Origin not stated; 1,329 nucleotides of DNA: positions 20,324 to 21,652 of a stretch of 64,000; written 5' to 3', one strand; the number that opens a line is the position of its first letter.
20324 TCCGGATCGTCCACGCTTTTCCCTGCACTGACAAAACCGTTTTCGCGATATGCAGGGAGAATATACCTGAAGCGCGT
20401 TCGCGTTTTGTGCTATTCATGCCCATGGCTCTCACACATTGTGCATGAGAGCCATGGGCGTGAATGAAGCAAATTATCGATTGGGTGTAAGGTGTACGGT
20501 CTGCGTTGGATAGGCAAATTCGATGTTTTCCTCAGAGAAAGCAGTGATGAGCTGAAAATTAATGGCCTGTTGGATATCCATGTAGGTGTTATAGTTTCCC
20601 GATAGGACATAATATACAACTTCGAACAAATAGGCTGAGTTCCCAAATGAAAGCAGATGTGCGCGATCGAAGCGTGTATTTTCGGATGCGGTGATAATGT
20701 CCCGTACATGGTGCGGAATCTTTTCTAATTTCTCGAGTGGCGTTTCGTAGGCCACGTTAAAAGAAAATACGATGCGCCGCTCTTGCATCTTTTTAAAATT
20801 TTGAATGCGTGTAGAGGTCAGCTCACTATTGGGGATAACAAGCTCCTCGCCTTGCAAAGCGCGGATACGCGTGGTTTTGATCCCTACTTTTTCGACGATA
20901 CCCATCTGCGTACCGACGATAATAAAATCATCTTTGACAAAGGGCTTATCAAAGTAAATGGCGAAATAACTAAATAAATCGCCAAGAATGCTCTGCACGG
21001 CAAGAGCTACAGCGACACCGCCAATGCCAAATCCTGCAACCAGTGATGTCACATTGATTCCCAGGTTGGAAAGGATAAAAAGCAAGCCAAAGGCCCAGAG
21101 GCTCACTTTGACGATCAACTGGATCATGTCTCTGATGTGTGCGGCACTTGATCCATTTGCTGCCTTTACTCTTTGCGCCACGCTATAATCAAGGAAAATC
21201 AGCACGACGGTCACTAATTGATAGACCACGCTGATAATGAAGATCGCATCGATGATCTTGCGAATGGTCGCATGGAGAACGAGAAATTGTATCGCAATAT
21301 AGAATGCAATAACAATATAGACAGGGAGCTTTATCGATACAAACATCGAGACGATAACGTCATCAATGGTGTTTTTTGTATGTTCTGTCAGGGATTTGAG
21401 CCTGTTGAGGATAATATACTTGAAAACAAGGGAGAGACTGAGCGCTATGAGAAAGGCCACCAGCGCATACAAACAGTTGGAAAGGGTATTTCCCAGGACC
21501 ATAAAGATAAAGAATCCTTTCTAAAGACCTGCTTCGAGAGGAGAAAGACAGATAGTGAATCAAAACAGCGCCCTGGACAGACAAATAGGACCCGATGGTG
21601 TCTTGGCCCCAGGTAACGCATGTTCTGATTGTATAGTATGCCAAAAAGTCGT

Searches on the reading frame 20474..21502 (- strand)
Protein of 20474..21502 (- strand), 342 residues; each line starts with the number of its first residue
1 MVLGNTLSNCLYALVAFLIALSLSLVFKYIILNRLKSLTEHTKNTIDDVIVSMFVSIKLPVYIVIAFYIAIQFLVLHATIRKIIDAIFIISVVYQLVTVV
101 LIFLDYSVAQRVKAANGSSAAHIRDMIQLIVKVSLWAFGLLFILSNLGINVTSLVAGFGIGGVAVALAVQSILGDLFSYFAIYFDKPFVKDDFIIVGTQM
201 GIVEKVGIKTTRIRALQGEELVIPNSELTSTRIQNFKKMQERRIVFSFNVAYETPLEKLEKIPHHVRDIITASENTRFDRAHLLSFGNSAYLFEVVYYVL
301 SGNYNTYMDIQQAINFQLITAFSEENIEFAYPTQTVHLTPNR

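Call 22: search_protein_families(library=pfam, proteins=[window:20474-21502:-], max_evalue=0.001)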
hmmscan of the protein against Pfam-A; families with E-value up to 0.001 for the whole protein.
window:20474-21502:- (342 aa): 3 families
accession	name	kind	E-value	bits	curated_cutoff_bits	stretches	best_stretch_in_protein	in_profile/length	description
PF00924.24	MS_channel_2nd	-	1.3e-18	67.3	20.2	1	172-237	2-67/68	Mechanosensitive ion channel, beta-domain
PF21082.3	MS_channel_3rd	-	2.6e-13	50.7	21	1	244-329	1-88/88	Mechanosensitive ion channel MscS, C-terminal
PF21088.3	MS_channel_1st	-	8.2e-10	38.9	23.1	1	130-170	2-42/42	Mechanosensitive ion channel, transmembrane helices 2/3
